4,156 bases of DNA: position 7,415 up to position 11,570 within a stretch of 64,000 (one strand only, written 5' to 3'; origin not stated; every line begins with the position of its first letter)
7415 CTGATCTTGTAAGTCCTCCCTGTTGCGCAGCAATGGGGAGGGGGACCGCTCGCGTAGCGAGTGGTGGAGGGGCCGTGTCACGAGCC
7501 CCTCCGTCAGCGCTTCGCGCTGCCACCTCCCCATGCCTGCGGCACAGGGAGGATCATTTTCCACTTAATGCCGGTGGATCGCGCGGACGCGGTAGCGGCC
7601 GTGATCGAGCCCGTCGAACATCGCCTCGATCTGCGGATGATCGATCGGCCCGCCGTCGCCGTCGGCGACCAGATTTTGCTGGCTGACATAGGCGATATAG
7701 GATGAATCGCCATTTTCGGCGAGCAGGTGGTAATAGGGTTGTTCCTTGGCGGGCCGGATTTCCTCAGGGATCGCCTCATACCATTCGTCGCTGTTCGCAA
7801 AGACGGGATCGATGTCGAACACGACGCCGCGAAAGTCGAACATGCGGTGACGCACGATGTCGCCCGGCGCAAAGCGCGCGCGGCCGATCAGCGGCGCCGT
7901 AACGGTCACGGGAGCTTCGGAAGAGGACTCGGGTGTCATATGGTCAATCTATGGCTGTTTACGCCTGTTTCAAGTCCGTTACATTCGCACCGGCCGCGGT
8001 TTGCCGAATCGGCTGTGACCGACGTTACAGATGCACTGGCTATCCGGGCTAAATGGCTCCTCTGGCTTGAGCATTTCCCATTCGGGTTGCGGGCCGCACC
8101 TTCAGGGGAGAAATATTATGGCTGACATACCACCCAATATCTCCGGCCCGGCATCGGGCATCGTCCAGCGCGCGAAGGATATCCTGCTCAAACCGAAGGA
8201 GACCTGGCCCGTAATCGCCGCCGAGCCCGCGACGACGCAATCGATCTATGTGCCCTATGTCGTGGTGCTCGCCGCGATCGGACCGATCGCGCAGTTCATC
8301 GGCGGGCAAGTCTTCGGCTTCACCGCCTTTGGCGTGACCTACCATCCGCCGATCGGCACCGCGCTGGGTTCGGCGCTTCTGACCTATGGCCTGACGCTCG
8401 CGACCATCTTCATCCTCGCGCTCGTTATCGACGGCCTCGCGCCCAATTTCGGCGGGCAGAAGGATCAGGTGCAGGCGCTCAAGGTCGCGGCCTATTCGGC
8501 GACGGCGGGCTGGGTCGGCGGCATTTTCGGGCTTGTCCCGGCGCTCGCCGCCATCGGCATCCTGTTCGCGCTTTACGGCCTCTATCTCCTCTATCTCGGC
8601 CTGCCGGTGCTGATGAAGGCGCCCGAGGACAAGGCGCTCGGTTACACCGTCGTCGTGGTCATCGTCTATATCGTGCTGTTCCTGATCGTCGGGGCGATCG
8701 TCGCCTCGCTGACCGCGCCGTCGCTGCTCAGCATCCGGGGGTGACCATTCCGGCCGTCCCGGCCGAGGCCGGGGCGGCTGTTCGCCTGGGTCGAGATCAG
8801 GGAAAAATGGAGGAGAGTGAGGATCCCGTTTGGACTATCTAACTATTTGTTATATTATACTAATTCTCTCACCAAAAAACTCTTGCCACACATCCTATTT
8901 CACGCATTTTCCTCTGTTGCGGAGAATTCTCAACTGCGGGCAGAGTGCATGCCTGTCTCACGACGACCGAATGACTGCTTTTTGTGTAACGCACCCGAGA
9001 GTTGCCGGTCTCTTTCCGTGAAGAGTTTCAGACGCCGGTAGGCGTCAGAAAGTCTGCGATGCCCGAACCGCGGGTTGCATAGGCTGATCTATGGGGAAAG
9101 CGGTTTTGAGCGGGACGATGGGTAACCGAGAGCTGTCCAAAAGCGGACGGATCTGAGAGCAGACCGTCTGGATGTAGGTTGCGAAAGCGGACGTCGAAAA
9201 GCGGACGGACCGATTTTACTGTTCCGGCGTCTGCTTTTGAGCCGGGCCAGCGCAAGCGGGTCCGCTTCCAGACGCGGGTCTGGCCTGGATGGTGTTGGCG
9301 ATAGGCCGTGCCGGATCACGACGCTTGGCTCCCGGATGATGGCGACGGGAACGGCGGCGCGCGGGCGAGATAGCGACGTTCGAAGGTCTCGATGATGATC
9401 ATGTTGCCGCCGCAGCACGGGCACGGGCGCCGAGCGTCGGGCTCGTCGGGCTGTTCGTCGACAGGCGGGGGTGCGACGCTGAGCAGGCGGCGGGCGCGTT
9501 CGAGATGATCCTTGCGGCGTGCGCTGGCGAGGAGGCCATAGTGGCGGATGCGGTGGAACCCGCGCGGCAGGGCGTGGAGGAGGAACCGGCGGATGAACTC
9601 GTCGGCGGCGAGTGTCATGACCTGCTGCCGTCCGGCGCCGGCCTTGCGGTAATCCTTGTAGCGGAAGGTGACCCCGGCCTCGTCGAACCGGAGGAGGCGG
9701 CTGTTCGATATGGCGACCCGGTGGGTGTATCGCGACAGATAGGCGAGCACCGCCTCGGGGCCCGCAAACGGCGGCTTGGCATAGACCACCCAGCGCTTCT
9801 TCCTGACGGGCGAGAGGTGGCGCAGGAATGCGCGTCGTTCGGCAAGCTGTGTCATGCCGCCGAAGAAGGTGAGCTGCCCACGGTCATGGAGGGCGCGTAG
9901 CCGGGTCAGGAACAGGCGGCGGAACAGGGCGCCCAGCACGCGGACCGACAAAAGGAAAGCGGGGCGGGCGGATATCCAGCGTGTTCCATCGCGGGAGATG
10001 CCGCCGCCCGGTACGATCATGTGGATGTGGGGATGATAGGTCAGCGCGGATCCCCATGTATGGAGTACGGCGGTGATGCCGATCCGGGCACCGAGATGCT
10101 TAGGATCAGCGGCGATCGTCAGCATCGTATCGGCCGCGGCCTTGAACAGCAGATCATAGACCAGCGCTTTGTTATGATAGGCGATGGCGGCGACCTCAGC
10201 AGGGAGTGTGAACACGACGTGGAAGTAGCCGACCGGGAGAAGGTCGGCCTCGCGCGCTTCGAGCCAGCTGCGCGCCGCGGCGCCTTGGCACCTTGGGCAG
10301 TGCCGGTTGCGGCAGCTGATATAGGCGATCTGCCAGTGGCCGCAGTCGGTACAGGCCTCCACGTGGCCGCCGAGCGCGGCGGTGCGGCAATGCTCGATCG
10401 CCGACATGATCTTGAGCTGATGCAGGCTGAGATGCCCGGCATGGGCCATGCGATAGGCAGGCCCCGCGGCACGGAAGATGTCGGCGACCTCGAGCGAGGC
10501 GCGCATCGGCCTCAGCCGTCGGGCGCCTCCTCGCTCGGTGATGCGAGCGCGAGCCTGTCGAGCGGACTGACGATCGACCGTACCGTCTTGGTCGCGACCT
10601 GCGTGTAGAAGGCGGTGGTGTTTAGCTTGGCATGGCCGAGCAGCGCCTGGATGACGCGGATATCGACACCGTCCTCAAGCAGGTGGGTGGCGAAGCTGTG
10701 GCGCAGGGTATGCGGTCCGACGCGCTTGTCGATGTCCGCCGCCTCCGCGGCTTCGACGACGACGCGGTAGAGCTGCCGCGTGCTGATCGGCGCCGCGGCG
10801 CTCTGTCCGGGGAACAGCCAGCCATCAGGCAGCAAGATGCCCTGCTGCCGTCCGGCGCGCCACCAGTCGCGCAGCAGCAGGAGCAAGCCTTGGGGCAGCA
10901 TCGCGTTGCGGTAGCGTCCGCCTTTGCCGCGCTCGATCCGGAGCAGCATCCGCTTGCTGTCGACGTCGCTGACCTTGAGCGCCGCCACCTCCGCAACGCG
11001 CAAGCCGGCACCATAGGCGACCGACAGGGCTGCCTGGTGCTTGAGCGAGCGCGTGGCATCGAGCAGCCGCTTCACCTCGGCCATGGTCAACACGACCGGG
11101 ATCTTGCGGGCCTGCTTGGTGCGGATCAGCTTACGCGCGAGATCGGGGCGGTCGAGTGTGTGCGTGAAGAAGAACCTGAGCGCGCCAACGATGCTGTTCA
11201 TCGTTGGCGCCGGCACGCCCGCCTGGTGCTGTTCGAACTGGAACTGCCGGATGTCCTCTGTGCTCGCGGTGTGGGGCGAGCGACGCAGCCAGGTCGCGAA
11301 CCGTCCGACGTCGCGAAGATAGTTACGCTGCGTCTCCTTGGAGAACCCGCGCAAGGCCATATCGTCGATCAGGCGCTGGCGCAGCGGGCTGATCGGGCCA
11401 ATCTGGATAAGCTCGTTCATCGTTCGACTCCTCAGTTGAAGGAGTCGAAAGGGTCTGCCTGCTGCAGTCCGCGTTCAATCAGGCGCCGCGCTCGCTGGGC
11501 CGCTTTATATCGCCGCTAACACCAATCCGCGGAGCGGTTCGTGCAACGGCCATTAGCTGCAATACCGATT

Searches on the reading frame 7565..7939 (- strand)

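Call 48: search_protein_families(library=pfam, proteins=[window:7565-7939:-])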
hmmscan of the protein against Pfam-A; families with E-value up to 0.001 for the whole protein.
window:7565-7939:- (124 aa): 1 family
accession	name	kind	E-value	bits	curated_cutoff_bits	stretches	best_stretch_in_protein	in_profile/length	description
PF08755.16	YccV-like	-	1e-27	96.8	22.8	1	22-114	2-100/101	Hemimethylated DNA-binding protein YccV like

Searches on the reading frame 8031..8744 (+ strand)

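Call 48: search_protein_families(library=pfam, proteins=[window:8031-8744:+])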
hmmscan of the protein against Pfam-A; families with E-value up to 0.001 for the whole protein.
window:8031-8744:+ (237 aa): 1 family
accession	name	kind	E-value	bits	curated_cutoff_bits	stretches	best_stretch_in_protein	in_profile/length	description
PF04893.22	Yip1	-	2.6e-23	83.2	28.6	1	50-219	2-172/173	Yip1 domain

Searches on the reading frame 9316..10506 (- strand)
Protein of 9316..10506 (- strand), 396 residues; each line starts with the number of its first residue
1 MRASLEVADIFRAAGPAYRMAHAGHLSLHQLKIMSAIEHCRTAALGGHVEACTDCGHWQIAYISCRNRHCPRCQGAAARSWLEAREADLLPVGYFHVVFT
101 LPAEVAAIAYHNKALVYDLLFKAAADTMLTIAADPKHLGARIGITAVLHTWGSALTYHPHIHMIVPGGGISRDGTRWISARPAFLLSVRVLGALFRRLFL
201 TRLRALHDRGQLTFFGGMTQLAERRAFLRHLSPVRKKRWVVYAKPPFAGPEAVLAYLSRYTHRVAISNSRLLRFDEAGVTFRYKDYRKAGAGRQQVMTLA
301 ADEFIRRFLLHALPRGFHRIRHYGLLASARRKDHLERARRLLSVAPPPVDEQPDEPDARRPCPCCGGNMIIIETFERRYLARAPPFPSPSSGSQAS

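Call 48: search_protein_families(library=pfam, proteins=[window:9316-10506:-])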
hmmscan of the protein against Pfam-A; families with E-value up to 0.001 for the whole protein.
window:9316-10506:- (396 aa): 2 families
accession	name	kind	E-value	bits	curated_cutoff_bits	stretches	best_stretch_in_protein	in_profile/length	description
PF04986.18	Y2_Tnp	-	9e-65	218.5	20.9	1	143-331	1-181/183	Putative transposase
PF14319.11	Zn_Tnp_IS91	-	9.4e-32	109.3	26.3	1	10-101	1-90/90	Transposase zinc-binding domain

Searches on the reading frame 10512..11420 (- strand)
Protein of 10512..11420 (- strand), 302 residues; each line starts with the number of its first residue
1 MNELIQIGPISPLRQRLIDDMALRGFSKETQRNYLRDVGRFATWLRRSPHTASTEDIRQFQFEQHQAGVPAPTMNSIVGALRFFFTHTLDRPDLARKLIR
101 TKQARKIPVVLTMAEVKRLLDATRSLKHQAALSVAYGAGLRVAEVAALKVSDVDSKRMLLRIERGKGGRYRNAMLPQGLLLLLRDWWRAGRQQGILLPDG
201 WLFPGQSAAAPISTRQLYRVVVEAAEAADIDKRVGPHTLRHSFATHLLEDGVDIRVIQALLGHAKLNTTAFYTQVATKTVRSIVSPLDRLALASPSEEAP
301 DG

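Call 3: search_protein_families(library=pfam, proteins=[window:10512-11420:-])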
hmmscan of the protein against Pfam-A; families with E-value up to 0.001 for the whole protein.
window:10512-11420:- (302 aa): 3 families
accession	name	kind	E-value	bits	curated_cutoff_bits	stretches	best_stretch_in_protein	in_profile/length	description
PF00589.27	Phage_integrase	-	1.7e-39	135.8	27.1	1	110-277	2-170/172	Phage integrase family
PF13495.12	Phage_int_SAM_4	-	2.1e-13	50.9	27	1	13-92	1-82/85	Phage integrase, N-terminal SAM-like domain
PF02899.23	Phage_int_SAM_1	-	4.7e-07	30.4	22.3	1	24-86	12-77/83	Phage integrase, N-terminal SAM-like domain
